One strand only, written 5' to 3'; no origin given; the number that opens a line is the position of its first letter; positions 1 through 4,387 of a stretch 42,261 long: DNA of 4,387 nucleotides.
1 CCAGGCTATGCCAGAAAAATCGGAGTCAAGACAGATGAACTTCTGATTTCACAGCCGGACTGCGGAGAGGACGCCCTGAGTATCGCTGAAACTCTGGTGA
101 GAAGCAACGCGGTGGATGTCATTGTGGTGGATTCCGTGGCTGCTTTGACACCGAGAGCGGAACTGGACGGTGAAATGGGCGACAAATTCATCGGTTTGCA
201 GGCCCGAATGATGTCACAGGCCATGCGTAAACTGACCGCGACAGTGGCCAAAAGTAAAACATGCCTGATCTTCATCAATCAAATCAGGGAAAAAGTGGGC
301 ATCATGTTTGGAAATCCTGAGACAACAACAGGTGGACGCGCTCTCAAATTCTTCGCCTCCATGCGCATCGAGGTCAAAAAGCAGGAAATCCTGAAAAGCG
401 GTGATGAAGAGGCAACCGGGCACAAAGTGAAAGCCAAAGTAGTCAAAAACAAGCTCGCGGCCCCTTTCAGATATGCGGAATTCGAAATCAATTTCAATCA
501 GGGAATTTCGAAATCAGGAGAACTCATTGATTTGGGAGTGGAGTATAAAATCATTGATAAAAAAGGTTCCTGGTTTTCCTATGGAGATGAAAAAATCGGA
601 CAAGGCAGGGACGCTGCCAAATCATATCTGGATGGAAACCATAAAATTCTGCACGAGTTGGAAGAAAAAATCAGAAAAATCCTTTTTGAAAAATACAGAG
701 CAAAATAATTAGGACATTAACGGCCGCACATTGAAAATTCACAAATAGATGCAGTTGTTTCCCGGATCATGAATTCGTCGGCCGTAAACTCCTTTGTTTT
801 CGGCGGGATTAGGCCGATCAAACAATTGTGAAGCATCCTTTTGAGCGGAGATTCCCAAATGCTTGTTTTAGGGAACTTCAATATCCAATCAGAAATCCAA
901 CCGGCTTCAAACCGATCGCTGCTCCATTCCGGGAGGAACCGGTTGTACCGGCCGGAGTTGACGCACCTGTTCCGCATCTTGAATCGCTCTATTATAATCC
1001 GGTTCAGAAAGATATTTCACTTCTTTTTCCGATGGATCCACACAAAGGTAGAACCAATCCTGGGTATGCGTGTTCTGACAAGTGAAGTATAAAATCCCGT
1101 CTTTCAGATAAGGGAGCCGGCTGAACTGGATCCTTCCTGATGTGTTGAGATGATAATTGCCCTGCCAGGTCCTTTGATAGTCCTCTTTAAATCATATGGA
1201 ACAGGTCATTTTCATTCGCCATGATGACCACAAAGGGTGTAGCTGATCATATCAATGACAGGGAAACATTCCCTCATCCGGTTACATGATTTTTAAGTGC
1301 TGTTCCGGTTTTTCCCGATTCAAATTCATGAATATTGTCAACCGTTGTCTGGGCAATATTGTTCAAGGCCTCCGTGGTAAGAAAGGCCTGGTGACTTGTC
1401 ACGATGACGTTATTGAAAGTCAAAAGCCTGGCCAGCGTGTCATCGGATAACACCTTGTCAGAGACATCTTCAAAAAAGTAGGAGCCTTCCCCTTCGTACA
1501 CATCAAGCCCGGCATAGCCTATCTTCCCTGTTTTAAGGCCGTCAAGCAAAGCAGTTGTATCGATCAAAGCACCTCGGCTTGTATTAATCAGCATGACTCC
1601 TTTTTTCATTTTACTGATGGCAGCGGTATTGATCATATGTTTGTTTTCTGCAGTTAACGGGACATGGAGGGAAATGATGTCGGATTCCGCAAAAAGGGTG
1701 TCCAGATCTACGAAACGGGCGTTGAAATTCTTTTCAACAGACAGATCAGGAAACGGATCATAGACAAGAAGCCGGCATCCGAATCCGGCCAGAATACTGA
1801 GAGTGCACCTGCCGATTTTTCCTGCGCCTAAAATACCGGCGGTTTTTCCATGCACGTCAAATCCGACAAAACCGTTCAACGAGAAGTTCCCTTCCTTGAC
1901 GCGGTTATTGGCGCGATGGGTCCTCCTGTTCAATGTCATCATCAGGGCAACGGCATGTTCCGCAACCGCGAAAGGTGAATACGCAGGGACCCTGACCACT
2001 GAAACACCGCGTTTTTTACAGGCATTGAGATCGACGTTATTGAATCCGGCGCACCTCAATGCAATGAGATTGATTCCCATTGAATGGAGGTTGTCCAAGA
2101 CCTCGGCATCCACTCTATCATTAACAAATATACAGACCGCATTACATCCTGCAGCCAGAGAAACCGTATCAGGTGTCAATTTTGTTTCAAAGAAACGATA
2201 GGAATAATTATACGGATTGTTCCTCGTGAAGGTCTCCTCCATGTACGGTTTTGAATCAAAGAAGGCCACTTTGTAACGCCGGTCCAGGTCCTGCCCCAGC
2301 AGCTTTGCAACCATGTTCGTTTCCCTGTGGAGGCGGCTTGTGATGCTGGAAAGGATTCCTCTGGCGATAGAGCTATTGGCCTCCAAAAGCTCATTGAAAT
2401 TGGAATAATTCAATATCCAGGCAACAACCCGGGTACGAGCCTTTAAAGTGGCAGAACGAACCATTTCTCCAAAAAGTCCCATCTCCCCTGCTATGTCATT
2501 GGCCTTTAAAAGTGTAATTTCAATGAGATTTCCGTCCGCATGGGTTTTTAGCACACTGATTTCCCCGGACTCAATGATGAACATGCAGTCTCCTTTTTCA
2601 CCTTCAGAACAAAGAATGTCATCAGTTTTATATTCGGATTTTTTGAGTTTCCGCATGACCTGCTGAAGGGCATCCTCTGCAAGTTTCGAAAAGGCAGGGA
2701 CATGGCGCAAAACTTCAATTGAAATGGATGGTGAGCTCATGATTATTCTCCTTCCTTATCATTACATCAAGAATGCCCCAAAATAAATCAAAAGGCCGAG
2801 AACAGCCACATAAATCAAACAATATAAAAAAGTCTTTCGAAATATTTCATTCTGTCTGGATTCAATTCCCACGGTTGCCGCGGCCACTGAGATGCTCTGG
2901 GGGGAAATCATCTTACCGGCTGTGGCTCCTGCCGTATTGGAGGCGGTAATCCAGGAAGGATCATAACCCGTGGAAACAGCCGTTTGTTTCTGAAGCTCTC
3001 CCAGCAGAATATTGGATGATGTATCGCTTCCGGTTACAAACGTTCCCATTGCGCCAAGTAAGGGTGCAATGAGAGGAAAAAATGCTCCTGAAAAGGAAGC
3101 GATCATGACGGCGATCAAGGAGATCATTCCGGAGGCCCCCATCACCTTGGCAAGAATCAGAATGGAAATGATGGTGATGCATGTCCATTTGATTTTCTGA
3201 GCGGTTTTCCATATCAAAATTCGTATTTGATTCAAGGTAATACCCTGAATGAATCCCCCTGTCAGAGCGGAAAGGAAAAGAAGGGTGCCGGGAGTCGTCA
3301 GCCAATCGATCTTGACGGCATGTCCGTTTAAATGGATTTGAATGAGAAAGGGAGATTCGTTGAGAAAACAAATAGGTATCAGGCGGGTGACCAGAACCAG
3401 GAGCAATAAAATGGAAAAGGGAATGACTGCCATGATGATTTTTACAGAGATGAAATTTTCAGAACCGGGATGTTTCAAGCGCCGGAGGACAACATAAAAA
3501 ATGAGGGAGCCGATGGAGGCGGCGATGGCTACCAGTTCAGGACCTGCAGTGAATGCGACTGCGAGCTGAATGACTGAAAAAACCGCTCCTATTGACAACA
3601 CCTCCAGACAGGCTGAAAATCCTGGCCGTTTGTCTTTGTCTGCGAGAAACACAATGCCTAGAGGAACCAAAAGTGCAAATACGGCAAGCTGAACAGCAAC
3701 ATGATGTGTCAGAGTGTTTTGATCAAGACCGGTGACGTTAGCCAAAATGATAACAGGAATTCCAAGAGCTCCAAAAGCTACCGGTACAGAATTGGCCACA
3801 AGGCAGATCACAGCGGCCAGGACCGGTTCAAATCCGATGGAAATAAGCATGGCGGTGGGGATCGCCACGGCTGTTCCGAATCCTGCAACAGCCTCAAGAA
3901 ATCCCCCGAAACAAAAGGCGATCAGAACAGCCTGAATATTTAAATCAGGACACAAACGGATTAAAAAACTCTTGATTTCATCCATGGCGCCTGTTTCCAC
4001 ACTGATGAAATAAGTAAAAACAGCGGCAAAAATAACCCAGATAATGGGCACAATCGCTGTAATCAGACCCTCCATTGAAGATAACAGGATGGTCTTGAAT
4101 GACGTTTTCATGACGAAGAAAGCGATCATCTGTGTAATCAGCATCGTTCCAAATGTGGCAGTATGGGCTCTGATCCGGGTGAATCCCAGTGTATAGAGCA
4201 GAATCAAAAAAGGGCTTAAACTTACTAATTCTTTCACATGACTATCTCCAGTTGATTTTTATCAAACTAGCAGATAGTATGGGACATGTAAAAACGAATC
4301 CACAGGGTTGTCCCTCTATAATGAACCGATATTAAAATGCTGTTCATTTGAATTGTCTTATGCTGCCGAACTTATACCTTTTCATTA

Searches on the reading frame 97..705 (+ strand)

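Call 89: search_protein_families(library=pfam, proteins=[window:97-705:+], max_evalue=0.0001)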
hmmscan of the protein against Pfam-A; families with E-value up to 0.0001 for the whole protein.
window:97-705:+ (203 aa): 2 families
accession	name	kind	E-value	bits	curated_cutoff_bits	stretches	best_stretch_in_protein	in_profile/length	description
PF00154.27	RecA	-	5.3e-64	216.6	27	1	2-138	127-262/262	recA bacterial DNA recombination protein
PF21096.2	RecA_C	-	2.4e-24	85.7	27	1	141-194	1-54/57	RecA C-terminal domain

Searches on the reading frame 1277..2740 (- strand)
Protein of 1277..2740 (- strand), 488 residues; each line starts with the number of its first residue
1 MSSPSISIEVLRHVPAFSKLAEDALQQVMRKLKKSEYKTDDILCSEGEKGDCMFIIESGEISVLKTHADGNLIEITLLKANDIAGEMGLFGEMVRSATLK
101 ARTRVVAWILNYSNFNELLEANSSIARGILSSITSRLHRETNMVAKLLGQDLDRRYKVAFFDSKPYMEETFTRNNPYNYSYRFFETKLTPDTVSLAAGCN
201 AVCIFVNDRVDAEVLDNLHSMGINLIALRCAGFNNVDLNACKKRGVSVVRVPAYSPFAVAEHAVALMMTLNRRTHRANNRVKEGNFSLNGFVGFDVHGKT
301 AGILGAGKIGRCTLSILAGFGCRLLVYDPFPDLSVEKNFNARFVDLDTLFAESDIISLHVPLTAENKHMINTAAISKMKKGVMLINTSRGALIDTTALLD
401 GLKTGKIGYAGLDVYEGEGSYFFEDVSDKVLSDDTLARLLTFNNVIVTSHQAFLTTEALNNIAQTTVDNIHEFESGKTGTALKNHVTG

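Call 89: search_protein_families(library=pfam, proteins=[window:1277-2740:-], max_evalue=0.0001)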
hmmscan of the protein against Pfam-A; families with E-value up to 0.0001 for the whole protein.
window:1277-2740:- (488 aa): 3 families
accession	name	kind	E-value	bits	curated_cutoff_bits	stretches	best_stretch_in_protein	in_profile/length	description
PF02826.25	2-Hacid_dh_C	-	3.5e-54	183.3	25.1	1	264-452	1-178/178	D-isomer specific 2-hydroxyacid dehydrogenase, NAD binding domain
PF00389.36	2-Hacid_dh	-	7.2e-32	110.3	24.6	1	158-478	1-128/134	D-isomer specific 2-hydroxyacid dehydrogenase, catalytic domain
PF00027.35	cNMP_binding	-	1.2e-20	73.7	27.5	1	36-122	3-89/89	Cyclic nucleotide-binding domain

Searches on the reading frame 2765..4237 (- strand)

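Call 89: search_protein_families(library=pfam, proteins=[window:2765-4237:-], max_evalue=0.0001)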
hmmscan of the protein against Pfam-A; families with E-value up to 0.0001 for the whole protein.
window:2765-4237:- (491 aa): 2 families
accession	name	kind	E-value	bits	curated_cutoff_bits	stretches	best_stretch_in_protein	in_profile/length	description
PF02652.20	Lactate_perm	-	7.3e-111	371.9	27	1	2-486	2-521/522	L-lactate permease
PF03553.21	Na_H_antiporter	-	4.6e-07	29.8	23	1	264-486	83-298/303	Na+/H+ antiporter family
